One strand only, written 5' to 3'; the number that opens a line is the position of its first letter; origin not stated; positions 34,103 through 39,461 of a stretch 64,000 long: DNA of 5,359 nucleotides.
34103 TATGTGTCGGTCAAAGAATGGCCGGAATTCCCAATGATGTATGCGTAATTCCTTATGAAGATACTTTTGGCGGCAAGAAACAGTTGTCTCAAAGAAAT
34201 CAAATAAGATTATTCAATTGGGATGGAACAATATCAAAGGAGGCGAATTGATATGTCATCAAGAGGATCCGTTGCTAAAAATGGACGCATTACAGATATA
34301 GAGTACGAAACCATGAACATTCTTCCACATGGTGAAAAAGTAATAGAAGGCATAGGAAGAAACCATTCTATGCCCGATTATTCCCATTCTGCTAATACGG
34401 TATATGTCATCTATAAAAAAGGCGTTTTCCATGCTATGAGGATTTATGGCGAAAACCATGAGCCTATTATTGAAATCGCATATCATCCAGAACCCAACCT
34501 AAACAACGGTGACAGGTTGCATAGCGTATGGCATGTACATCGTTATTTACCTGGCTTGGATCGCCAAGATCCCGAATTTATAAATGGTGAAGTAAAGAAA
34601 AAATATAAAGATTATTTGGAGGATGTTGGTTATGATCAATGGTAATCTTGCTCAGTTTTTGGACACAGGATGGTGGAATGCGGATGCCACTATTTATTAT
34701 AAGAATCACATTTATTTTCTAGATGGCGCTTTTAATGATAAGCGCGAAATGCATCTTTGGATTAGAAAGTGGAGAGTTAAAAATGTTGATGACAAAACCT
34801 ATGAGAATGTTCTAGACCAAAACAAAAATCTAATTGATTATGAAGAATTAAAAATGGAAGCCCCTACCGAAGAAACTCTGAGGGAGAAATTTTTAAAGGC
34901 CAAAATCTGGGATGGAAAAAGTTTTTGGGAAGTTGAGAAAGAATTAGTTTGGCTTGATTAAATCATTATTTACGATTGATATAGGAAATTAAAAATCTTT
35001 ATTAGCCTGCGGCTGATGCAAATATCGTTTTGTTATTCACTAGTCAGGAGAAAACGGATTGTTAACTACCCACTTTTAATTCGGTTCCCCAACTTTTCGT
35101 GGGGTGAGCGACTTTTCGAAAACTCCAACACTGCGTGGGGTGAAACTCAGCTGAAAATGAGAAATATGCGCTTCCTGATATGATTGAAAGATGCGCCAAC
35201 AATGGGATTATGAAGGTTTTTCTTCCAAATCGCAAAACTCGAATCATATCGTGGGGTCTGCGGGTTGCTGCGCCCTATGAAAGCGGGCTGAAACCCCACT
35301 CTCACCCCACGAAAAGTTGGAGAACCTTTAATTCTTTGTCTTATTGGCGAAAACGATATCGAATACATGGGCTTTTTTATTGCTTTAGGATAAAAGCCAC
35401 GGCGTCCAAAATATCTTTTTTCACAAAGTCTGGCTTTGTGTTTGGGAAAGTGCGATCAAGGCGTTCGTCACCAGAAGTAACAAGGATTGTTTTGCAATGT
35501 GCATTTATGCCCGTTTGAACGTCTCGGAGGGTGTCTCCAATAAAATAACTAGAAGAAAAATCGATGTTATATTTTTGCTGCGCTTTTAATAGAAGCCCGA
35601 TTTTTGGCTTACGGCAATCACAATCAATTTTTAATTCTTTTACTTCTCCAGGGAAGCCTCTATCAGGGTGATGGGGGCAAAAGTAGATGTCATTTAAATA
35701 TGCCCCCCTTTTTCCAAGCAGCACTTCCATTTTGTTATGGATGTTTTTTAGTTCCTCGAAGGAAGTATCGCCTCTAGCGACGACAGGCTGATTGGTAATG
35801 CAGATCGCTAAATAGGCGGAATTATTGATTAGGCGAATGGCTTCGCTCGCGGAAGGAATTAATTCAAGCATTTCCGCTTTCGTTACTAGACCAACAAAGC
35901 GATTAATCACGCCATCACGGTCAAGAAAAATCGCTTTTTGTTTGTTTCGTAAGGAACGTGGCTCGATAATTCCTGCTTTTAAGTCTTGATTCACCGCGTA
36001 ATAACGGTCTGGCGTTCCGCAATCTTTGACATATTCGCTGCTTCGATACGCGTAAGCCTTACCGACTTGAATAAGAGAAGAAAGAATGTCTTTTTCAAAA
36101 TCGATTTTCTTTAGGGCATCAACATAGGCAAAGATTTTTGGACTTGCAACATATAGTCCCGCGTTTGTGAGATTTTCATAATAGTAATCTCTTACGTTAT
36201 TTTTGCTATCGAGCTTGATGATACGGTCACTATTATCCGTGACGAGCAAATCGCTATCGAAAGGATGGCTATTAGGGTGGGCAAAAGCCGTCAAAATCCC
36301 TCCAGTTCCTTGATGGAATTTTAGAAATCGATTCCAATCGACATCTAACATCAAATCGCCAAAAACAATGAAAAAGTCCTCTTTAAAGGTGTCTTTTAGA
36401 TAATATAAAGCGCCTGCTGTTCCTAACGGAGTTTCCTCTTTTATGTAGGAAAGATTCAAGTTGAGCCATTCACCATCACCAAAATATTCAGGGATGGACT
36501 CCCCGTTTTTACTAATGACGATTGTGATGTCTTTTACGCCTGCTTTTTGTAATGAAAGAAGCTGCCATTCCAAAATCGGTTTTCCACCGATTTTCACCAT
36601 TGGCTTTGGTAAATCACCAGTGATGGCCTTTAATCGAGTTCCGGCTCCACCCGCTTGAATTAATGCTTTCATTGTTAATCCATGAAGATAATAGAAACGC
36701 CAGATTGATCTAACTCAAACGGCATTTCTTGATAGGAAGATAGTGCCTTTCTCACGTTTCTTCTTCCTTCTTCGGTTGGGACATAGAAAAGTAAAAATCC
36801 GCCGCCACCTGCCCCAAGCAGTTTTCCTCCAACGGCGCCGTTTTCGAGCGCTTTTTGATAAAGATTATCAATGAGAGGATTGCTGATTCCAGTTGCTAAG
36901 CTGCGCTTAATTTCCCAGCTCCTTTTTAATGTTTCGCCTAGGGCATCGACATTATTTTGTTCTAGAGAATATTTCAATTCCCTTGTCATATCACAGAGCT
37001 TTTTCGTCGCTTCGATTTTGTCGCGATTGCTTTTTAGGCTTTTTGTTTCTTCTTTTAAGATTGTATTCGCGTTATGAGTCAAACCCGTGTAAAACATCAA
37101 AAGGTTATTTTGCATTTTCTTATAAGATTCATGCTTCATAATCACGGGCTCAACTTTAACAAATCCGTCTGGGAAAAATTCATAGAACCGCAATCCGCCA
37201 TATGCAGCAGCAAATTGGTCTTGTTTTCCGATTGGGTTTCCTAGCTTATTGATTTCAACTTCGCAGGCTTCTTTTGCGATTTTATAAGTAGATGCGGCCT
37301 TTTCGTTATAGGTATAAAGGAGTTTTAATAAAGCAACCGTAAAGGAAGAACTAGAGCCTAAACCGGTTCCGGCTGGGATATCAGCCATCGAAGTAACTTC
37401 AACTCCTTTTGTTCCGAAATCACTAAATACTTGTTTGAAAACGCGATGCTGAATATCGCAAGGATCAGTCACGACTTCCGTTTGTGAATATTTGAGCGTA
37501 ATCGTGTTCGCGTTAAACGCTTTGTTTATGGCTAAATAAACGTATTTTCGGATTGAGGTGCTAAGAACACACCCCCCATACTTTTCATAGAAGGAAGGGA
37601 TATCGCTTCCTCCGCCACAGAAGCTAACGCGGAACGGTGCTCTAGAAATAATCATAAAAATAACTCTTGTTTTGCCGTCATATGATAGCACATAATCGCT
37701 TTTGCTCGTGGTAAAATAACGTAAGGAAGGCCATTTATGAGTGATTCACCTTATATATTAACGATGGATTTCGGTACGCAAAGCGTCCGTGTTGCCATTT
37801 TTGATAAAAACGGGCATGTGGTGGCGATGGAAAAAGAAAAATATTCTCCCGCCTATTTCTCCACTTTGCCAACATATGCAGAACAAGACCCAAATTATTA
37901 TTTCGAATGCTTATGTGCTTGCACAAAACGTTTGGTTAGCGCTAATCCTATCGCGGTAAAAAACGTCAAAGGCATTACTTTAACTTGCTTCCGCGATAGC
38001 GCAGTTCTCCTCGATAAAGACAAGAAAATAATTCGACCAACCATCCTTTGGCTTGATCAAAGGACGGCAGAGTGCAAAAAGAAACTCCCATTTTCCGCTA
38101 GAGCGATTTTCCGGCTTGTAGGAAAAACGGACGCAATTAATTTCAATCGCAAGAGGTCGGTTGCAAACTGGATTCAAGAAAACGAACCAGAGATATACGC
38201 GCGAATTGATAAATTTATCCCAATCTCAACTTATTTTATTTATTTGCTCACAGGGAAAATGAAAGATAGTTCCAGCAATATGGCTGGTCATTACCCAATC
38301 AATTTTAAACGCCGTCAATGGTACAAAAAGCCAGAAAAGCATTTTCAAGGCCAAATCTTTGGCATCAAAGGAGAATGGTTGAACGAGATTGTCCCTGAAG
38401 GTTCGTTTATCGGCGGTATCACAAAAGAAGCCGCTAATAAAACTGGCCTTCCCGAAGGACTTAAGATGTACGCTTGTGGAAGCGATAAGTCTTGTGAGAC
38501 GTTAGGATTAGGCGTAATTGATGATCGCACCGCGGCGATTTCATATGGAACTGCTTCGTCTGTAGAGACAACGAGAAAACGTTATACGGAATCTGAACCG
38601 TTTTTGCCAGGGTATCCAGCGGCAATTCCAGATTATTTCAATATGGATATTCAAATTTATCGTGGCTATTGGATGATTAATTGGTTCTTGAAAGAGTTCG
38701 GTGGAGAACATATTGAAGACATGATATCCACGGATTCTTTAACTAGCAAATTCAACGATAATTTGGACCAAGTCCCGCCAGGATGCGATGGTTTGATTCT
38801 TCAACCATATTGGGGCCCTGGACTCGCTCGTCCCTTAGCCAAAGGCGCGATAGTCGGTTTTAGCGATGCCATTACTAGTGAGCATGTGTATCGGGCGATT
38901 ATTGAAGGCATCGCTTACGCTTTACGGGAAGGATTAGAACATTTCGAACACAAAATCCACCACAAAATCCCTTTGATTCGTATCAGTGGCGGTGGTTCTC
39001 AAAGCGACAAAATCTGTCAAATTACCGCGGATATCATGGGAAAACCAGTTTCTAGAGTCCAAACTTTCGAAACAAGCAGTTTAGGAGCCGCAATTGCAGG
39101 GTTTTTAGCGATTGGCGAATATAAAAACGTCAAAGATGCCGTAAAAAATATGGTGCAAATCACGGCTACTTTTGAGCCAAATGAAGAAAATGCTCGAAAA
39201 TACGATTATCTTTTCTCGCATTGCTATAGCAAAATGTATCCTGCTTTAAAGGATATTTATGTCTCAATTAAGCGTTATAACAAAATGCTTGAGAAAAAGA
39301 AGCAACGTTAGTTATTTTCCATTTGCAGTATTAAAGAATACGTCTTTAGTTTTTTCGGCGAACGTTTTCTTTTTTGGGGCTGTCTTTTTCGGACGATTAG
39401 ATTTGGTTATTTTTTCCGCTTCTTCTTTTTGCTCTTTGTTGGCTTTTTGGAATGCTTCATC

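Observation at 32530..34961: XRE / ImmA-IrrE switch plus a tightly coupled three-gene operon of unknown proteins: candidate undescribed conflict or defence module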

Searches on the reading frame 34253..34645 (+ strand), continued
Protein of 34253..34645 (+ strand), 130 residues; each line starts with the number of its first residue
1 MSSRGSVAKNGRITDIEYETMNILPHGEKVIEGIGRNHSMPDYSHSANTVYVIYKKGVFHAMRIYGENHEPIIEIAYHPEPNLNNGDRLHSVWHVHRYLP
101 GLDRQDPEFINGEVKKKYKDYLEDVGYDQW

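Call 78: search_protein_families(library=pfam, proteins=[L009:8616-9152:+, L070:10757-11305:+, L068:8444-9145:+, L014:8719-9999:+, L070:8479-9219:+], max_evalue=0.01)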
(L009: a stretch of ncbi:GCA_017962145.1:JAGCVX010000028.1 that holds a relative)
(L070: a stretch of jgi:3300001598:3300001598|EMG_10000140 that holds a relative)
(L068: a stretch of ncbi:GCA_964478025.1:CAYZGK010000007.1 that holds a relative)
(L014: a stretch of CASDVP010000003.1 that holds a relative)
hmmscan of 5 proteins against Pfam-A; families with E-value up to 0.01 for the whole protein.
L009:8616-9152:+ (178 aa): 0 families

L070:10757-11305:+ (182 aa): 0 families

L068:8444-9145:+ (233 aa): 3 families
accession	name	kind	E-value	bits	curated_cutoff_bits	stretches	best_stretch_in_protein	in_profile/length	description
PF01381.28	HTH_3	-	7e-08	32.8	23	1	16-67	6-55/55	Helix-turn-helix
PF13443.12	HTH_26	-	1.4e-05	25.7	22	1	15-72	6-62/63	Cro/C1-type HTH DNA-binding domain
PF12844.13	HTH_19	-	0.00021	21.6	30.2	1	16-68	9-59/64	Helix-turn-helix domain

L014:8719-9999:+ (426 aa): 3 families
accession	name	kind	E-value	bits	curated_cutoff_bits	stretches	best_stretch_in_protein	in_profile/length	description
PF07508.19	Recombinase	-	9.2e-23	80.9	21.1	1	35-143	1-102/102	Recombinase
PF14386.11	DUF4417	-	3.3e-17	63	28.9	1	299-390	83-175/183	Domain of unknown function (DUF4417)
PF13408.12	Zn_ribbon_recom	-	1.8e-06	28.7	25.3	1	156-209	2-54/58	Recombinase zinc beta ribbon domain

L070:8479-9219:+ (246 aa): 3 families
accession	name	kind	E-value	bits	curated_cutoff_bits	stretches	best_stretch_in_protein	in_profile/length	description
PF06114.19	Peptidase_M78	-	2.2e-10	40.9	22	1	67-228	2-122/123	IrrE N-terminal-like domain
PF01435.24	Peptidase_M48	-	0.00046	20.5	20.3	1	95-127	44-77/186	Peptidase family M48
PF10263.15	SprT-like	-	0.002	18.4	25.6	1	72-130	11-76/108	SprT-like family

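Call 80: search_protein_families(library=pfam, proteins=[L062:5699-8146:-, L062:12357-16352:-, L062:16685-19537:-, L062:11525-11953:+, L056:347-3652:+, L056:4278-6176:+, L056:6176-9322:+, L056:12942-14174:+, L065:7526-8563:-, L065:12708-14870:+], max_evalue=0.00001)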
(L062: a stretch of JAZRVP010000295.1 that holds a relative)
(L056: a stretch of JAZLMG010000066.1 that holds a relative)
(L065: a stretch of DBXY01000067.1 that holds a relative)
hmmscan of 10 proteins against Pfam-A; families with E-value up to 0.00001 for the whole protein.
L062:5699-8146:- (815 aa): 1 family
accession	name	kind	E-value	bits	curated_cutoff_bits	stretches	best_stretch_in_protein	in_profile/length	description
PF03382.20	DUF285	-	1.8e-132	434.8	25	4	536-628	15-107/120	Mycoplasma protein of unknown function, DUF285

L062:12357-16352:- (1331 aa): 0 families

L062:16685-19537:- (950 aa): 6 families
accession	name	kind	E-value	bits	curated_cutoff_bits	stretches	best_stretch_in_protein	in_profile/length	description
PF00092.34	VWA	-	1.9e-30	106.8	23.8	1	489-648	2-171/174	von Willebrand factor type A domain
PF13519.12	VWA_2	-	2.1e-28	99.5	27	2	490-592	2-107/107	von Willebrand factor type A domain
PF07090.17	GATase1_like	-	1.4e-17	64.5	27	1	666-751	154-243/247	Putative glutamine amidotransferase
PF13768.12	VWA_3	-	7.9e-17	62.2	27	1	488-637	2-154/155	von Willebrand factor type A domain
PF05762.20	VWA_CoxE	-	7.6e-09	35.8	26.4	0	473-612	43-182/222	VWA domain containing CoxE-like protein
PF09967.15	DUF2201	-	2.9e-07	31.1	26.4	0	489-572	1-76/123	VWA-like domain (DUF2201)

L062:11525-11953:+ (142 aa): 0 families

L056:347-3652:+ (1101 aa): 3 families
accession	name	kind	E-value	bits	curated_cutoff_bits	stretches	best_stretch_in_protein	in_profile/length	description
PF00271.37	Helicase_C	-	3.5e-15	56.6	23.5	1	720-848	7-110/110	Helicase conserved C-terminal domain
PF00176.29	SNF2-rel_dom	-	1.4e-10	41.2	24.9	1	292-342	10-67/290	SNF2-related domain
PF04851.21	ResIII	-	1.1e-08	35.7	22.5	1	279-438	3-163/164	Type III restriction enzyme, res subunit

L056:4278-6176:+ (632 aa): 1 family
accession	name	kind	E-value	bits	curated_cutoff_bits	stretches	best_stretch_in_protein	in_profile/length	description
PF01555.25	N6_N4_Mtase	-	5.2e-28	98.9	26.7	1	119-451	1-209/221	DNA methylase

L056:6176-9322:+ (1048 aa): 2 families
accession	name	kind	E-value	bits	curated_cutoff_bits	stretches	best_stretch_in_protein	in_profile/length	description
PF19778.5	RE_endonuc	-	2.7e-34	117.7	23.4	1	924-1032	1-104/108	Endonuclease domain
PF04851.21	ResIII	-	1.2e-12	48.5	22.5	1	111-273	28-162/164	Type III restriction enzyme, res subunit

L056:12942-14174:+ (410 aa): 4 families
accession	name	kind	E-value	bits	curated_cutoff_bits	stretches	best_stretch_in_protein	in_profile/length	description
PF20979.2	Arginosuc_syn_C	-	7e-41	140.7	27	1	183-401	1-218/219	Arginosuccinate synthase C-terminal domain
PF00764.25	Arginosuc_synth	-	1.5e-32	113.4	27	1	13-172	4-160/162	Arginosuccinate synthase N-terminal HUP domain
PF00733.27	Asn_synthase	-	2.3e-07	31.2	21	1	10-121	19-125/354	Asparagine synthase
PF06508.19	QueC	-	8.7e-06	25.8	22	0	13-70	4-61/210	Queuosine biosynthesis protein QueC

L065:7526-8563:- (345 aa): 1 family
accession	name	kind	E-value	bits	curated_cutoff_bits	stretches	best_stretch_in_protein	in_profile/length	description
PF03773.19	ArsP_1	-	9.1e-46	156.8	32.3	1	27-295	16-293/294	Predicted permease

L065:12708-14870:+ (720 aa): 5 families
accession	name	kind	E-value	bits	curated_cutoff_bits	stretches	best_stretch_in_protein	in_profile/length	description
PF01138.27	RNase_PH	-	3.5e-56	189.6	25.5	2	338-470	1-130/130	3' exoribonuclease family, domain 1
PF03725.20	RNase_PH_C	-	2.3e-16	59.9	20.8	1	155-218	1-66/67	3' exoribonuclease family, domain 2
PF00575.29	S1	-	3.6e-16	59.8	22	1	635-706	2-74/74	S1 RNA binding domain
PF00013.35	KH_1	-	1.3e-14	54.2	21.5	1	572-628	2-64/66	KH domain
PF03726.19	PNPase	-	5.3e-12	46.5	24.6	1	254-334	6-80/81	Polyribonucleotide nucleotidyltransferase, RNA binding domain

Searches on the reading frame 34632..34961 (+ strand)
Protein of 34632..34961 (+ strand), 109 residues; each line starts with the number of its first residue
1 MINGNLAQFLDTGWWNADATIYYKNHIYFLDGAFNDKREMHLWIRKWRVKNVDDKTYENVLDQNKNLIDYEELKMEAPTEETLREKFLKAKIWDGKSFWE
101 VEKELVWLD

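Call 3: search_protein_families(library=pfam, proteins=[window:34632-34961:+], max_evalue=1)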
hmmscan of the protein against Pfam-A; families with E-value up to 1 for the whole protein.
window:34632-34961:+ (109 aa): 0 families

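Call 4: search_protein_families(library=padloc, proteins=[window:34632-34961:+], max_evalue=1)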
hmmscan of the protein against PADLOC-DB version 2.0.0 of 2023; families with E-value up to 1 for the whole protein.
window:34632-34961:+ (109 aa): 0 families

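Call 5: search_protein_families(library=phrogs, proteins=[window:34632-34961:+], max_evalue=1)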
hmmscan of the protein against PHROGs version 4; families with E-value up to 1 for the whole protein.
window:34632-34961:+ (109 aa): 1 family
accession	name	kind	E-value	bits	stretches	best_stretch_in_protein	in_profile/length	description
phrog_18310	-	unknown function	0.12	13.5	1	37-79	27-70/82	-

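Call 6: search_protein_families(library=ncbifam, proteins=[window:34632-34961:+], max_evalue=1)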
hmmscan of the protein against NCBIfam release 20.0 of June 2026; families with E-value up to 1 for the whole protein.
window:34632-34961:+ (109 aa): 0 families

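Call 12: find_homologous_proteins(query=window:34632-34961:+)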
Query window:34632-34961:+ (109 aa): 50 proteins with E <= 0.001 among 52 candidates.
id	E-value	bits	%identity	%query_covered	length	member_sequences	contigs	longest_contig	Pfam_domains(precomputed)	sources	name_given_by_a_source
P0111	9.1e-55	202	83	100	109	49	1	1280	-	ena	-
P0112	2.8e-53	197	83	97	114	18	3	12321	-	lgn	-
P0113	1.5e-48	182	72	100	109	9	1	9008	-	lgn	-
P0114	4.7e-47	177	72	100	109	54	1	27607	-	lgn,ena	-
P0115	1.9e-45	172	69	100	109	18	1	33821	-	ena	-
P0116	4.1e-45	171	70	100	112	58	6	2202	-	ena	-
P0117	4.1e-45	171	69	100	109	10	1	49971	-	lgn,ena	-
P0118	6.7e-45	170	68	100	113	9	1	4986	-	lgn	-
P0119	1.1e-44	169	68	100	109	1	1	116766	-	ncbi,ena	-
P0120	4.0e-44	168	70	100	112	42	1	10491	-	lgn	-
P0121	6.4e-44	167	67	100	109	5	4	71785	-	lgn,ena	-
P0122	7.4e-44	167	69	100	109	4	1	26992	-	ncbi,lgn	-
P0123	1.5e-43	166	70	100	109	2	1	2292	-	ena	-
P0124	1.8e-43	166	69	100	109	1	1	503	-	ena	-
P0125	1.1e-42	163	65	100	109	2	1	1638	-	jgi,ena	jgi:uncharacterized protein YunC (DUF1805 family)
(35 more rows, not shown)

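Call 26: search_solved_structures(query=A3, max_evalue=10)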
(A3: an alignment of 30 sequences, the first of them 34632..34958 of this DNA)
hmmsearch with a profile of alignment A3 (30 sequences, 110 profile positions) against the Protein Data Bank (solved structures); distinct sequences matched with E-value up to 10: 5.
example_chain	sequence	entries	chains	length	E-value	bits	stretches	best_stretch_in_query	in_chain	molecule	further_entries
2l4v_A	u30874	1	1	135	0.45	14.5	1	31-94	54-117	Cystatin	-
6z1p_BA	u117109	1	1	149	0.74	13.8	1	14-84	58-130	Ribosomal subunit protein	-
4yy5_A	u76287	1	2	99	2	12.3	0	74-101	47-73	dTor_3x33L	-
7pv4_A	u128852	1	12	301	2.2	12.3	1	13-73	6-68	Connector protein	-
4yy2_A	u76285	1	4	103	2.2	12.2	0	74-101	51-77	dTor_3x33L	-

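Call 47: search_protein_families(library=pfam, alignment_id=A3, max_evalue=10)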
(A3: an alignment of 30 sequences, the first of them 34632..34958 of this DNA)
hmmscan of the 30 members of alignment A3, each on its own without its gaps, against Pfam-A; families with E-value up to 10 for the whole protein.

A. member 1, window:34632-34958:+ (109 aa): 0 families

B. families by the number of members that match (of 30 scanned): 5 families
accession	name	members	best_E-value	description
PF01467.32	CTP_transf_like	3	0.015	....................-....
PF14513.12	DAG_kinase_N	2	0.15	Diacylglycerol kinase N-terminus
PF08890.17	Phage_TAC_5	1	0.0057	Phage XkdN-like tail assembly chaperone protein, TAC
PF05907.18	CXXC_Zn-b_euk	1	0.042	CXXC motif containing zinc binding protein, eukaryotic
PF13964.12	Kelch_6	1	0.08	Kelch motif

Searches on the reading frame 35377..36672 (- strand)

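Call 93: search_protein_families(library=pfam, proteins=[window:35377-36672:-], max_evalue=0.00001)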
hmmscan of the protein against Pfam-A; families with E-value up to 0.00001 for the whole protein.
window:35377-36672:- (431 aa): 3 families
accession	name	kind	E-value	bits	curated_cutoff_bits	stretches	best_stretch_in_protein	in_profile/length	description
PF00483.29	NTP_transferase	-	2e-28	100.1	21.2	1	2-232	1-243/245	Nucleotidyl transferase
PF13242.12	Hydrolase_like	-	5.4e-13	49.1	22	1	353-424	2-75/75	HAD-hyrolase-like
PF12804.13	NTP_transf_3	-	3.3e-08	34.3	27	1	3-108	1-97/160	MobA-like NTP transferase domain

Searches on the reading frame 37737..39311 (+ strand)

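Call 93: search_protein_families(library=pfam, proteins=[window:37737-39311:+], max_evalue=0.00001)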
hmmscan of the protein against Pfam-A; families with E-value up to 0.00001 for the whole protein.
window:37737-39311:+ (524 aa): 2 families
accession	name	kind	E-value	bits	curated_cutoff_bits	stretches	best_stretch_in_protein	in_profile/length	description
PF00370.27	FGGY_N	-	1.6e-42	146.3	28.8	1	6-257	1-245/245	FGGY family of carbohydrate kinases, N-terminal domain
PF02782.22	FGGY_C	-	4.8e-29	102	27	1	266-458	1-197/198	FGGY family of carbohydrate kinases, C-terminal domain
